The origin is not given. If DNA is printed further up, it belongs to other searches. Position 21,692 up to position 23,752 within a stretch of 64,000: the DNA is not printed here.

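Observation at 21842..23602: Stand-alone SIR2-domain protein with an uncharacterised helical C-domain on an AT-rich insert: candidate single-gene NAD+-depleting defence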

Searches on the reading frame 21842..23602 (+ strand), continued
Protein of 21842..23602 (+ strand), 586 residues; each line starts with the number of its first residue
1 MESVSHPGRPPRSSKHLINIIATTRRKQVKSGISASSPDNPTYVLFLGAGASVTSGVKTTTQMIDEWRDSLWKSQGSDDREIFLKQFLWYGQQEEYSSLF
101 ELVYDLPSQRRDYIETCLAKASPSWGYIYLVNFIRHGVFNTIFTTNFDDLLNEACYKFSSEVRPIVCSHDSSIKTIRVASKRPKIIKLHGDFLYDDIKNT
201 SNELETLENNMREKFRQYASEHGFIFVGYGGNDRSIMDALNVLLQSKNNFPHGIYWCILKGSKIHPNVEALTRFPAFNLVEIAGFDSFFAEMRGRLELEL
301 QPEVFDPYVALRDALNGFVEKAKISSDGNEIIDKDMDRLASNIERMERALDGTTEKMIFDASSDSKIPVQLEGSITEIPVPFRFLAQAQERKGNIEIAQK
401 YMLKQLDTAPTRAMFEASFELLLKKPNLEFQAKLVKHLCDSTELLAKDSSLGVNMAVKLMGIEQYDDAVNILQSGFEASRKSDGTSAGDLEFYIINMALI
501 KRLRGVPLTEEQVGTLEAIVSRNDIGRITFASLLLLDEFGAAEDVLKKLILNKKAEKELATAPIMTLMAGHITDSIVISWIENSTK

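Call 65: find_encoding_contigs(protein=P0109, flank=7000, max_places=1)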
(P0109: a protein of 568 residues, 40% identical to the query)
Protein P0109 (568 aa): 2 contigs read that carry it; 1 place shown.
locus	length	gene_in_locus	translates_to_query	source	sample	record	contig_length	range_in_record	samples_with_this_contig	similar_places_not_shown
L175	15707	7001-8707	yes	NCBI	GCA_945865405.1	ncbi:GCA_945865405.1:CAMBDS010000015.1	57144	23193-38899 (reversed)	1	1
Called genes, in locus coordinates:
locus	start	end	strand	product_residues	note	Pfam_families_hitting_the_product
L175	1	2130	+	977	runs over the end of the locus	PF22842:Pel9A-like_beta_helix (weak), PF18962:Por_Secre_tail (weak)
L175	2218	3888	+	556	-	PF00111:Fer2, PF13510:Fer2_4, PF10588:NADH-G_4Fe-4S_3, PF22117:Fer4_Nqo3, PF00384:Molybdopterin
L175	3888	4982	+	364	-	PF00146:NADHdh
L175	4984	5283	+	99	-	PF05168:HEPN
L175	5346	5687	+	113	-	PF01909:NTP_transf_2 (weak), PF18765:Polbeta (weak)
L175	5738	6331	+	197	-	PF13183:Fer4_8 (faint), PF13534:Fer4_17 (faint), PF13484:Fer4_16 (faint), PF14697:Fer4_21 (faint), PF12838:Fer4_7 (weak), PF00037:Fer4 (weak)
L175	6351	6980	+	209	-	PF01327:Pep_deformylase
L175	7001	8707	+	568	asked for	PF13289:SIR2_2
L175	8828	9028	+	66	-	-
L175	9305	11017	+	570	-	PF21162:ETFQO_UQ-bd, PF05187:Fer4_ETF_QO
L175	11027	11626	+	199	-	-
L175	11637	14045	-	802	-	PF03065:Glyco_hydro_57, PF12055:DUF3536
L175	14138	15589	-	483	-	PF00083:Sugar_tr, PF06609:TRI12 (weak), PF07690:MFS_1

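Call 67: search_dna_similar(query=window:21842-23599:+, collection=phages, mode=protein, max_rows=10)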
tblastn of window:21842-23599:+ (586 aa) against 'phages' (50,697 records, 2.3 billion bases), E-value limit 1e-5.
Records with a match: 4; places in all: 4; records where one place covers at least 80% of the query: 1.
Best place of each record, by identity: <60% 4.
By first word of the organism name: Vibrio 2; Haloferax 1; Bacteriophage 1.
By host as written in the record: Vibrio cyclitrophicus 10N.286.55.B4 1; Vibrio cyclitrophicus 10N.286.45.B12 1; Haloferax gibbonsii Ma2.38 1; - 1.
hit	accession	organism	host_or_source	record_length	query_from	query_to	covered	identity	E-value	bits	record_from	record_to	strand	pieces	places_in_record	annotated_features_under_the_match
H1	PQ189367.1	Vibrio phage 10N.286.55.B4_PE002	Vibrio cyclitrophicus 10N.286.55.B4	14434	12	522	87%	39.5%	9e-102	343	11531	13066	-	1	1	hypothetical protein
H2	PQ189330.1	Vibrio phage 10N.286.45.B12_PE001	Vibrio cyclitrophicus 10N.286.45.B12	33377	12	349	58%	52.6%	6e-105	353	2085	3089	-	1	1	hypothetical protein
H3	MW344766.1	Haloferax virus Halfgib1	Haloferax gibbonsii Ma2.38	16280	42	297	44%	28.7%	3e-27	123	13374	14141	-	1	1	tetratricopeptide repeat protein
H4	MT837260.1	Bacteriophage sp.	human fecal samples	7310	42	294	43%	26.5%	7e-17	91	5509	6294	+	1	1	record has no annotation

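Call 68: search_dna_similar(query=window:21842-23599:+, collection=plasmids, mode=protein, max_rows=15)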
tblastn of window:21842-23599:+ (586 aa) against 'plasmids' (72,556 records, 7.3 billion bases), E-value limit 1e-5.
Records with a match: 31; places in all: 31; records where one place covers at least 80% of the query: 0.
Best place of each record, by identity: <60% 31.
By first word of the organism name: Halobacterium 8; Rhizobium 3; Bradyrhizobium 2; Bacillus 2; Cupriavidus 2; Pantoea 1; Mesorhizobium 1; Massilia 1; Methylobacterium 1; Sagittula 1; and 9 more.
By predicted mobility (MOB-suite, as given by PLSDB): non-mobilizable 19; conjugative 11; mobilizable 1.
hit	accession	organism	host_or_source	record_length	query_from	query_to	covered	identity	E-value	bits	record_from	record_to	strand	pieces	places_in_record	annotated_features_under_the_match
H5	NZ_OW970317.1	Pantoea agglomerans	Olive knot caused by Pseudomonas ...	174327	15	347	57%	43.0%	2e-70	254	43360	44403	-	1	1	SIR2 family protein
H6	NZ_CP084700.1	Rhizobium ruizarguesonis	Pisum sativum L.,Cell culture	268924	46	292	42%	33.2%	5e-30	133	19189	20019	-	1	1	SIR2 family protein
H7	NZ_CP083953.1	Mesorhizobium sp. B2-1-8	cell culture,soil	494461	39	292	43%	30.8%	1e-20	104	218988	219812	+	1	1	SIR2 family protein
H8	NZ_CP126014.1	Bradyrhizobium japonicum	Glycine max,soybean,root nodule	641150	43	271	39%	33.5%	8e-23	111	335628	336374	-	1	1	SIR2 family protein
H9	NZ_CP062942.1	Massilia litorea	Whole organism,Beach sand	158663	42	297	44%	29.3%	1e-11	76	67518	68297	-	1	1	SIR2 family protein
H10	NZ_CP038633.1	Halobacterium salinarum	cell culture,DSM:3754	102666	39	348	53%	24.0%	2e-10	72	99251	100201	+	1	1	SIR2 family protein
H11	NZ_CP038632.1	Halobacterium salinarum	cell culture,DSM:3754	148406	39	348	53%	24.0%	2e-10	72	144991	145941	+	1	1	SIR2 family protein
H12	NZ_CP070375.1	Halobacterium sp. GSL-19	Brine,Brine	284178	39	348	53%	24.0%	2e-10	72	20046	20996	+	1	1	SIR2 family protein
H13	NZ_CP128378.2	Halobacterium salinarum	-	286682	39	348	53%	24.0%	2e-10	72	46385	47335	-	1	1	SIR2 family protein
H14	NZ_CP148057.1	Halobacterium salinarum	Whole genome,Hypersaline lake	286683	39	348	53%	24.0%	2e-10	72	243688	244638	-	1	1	SIR2 family protein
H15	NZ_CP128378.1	Halobacterium salinarum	-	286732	39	348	53%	24.0%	2e-10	72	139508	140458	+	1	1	SIR2 family protein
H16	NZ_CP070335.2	Halobacterium sp. BOL4-2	Salt,Salt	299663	39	348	53%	24.0%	2e-10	72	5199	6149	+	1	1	SIR2 family protein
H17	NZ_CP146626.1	Halobacterium salinarum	-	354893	39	348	53%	24.0%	2e-10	72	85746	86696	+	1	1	SIR2 family protein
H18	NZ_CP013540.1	Rhizobium phaseoli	Phaseolus vulgaris,Whole ...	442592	42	256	37%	34.6%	3e-19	100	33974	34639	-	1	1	SIR2 family protein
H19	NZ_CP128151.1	Bacillus albus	bacterial isolate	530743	27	316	49%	25.3%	4e-10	71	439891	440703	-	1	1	hypothetical protein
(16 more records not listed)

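Call 69: get_annotated_region(hit=H1, flank=12000)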
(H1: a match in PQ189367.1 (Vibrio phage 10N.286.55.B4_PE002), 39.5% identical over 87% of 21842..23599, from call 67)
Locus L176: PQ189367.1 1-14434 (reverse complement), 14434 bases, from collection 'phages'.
description: Vibrio phage 10N.286.55.B4_PE002, complete genome.
organism: Vibrio phage 10N.286.55.B4_PE002 (NCBI taxid 3385347)
taxonomy: Viruses; Varidnaviria; Bamfordvirae; Preplasmiviricota; Tectiliviricetes; Vinavirales
host: Vibrio cyclitrophicus 10N.286.55.B4; source: seawater; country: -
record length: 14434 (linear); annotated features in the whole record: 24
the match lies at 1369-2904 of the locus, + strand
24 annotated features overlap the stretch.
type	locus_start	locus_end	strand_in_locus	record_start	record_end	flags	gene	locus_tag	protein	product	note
CDS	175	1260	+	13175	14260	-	-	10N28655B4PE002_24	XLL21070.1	hypothetical protein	Y1572_HAEIN_Putative_integrase/recombinase_HI_1572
CDS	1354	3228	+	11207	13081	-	-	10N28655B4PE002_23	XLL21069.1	hypothetical protein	pAgo__SIR2APAZ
CDS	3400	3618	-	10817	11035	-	-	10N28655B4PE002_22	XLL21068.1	hypothetical protein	gp89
CDS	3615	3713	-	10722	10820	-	-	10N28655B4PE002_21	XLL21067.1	hypothetical protein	-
CDS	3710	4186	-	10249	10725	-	-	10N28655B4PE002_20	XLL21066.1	hypothetical protein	head_protein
CDS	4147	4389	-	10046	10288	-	-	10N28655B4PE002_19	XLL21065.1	hypothetical protein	tail_fiber_protein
CDS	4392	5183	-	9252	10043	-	-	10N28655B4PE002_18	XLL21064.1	hypothetical protein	-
CDS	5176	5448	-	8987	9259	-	-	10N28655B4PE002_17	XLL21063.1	hypothetical protein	-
CDS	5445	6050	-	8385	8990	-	-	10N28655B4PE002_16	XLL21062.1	hypothetical protein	-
CDS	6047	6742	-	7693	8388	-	-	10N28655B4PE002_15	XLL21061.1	hypothetical protein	GPJ_BPPM2_Uncharacterized_protein_Gp-j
CDS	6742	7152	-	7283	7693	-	-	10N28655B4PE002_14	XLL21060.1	hypothetical protein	-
CDS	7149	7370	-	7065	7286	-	-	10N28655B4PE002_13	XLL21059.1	hypothetical protein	-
CDS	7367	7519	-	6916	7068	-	-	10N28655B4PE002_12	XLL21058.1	hypothetical protein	-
CDS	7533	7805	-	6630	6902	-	-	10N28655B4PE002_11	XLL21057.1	hypothetical protein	TMhelix_containing_protein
CDS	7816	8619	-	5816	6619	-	-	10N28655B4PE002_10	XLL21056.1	hypothetical protein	CAPSD_BPPM2_Major_capsid_protein_P2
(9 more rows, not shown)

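Call 80: fold_search(model_id=the predicted structure, library=viral)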
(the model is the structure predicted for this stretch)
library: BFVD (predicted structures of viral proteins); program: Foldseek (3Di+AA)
matches with E <= 10: 397; with E <= 0.001: 0
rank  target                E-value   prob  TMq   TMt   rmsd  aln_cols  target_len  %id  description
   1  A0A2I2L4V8            1.1e-02  0.97  0.21  0.24  19.2       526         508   10  Tetratricopeptide repeat protein [Orpheovirus IHUMI-LCC2]
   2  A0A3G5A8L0            2.1e-02  0.33  0.14  0.13  29.1       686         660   10  Dynamin family GTPase [Hyperionvirus sp.]
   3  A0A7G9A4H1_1          2.3e-02  0.14  0.09  0.06  31.2       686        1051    8  Tape measure domain protein [Bacteriophage sp.]
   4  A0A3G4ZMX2            2.7e-02  0.93  0.23  0.18  20.7       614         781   11  RING-type domain-containing protein [Terrestrivirus sp.]
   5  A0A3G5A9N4            2.9e-02  0.33  0.14  0.14  27.0       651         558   11  Uncharacterized protein [Hyperionvirus sp.]
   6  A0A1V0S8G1            4.2e-02  0.94  0.21  0.22  14.3       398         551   12  Tetratricopeptide repeat protein [Catovirus CTV1]
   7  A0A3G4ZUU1            4.8e-02  0.28  0.11  0.10  23.1       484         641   12  Uncharacterized protein [Edafosvirus sp.]
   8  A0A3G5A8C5            5.0e-02  1.00  0.20  0.32  10.7       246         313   10  Gamma-soluble NSF attachment protein [Homavirus sp.]
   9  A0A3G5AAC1            5.0e-02  0.91  0.21  0.26  20.0       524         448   11  UDP-N-acetylglucosamine--peptide N-acetylglucosaminyltransferase SPINDLY [Hyperionvirus sp.]
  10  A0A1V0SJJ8            5.2e-02  0.99  0.20  0.36  10.6       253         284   12  Gamma-soluble NSF attachment protein [Klosneuvirus KNV1]
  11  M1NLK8                5.9e-02  0.98  0.22  0.33  11.0       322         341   11  Repeat protein [Moumouvirus goulette]
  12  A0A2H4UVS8            6.2e-02  0.98  0.21  0.45  10.4       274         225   14  NAD-dependent protein deacylase [Bodo saltans virus]
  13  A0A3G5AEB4            6.8e-02  0.18  0.12  0.13  23.5       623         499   10  Uncharacterized protein [Hyperionvirus sp.]
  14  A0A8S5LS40            9.6e-02  0.96  0.20  0.32  14.5       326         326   10  Chaperone protein [Siphoviridae sp. ctMAv2]
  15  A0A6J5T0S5            1.1e-01  0.25  0.18  0.15  27.0       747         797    8  Glycosyltransferase, DXD sugar-binding motif [uncultured Caudovirales phage]
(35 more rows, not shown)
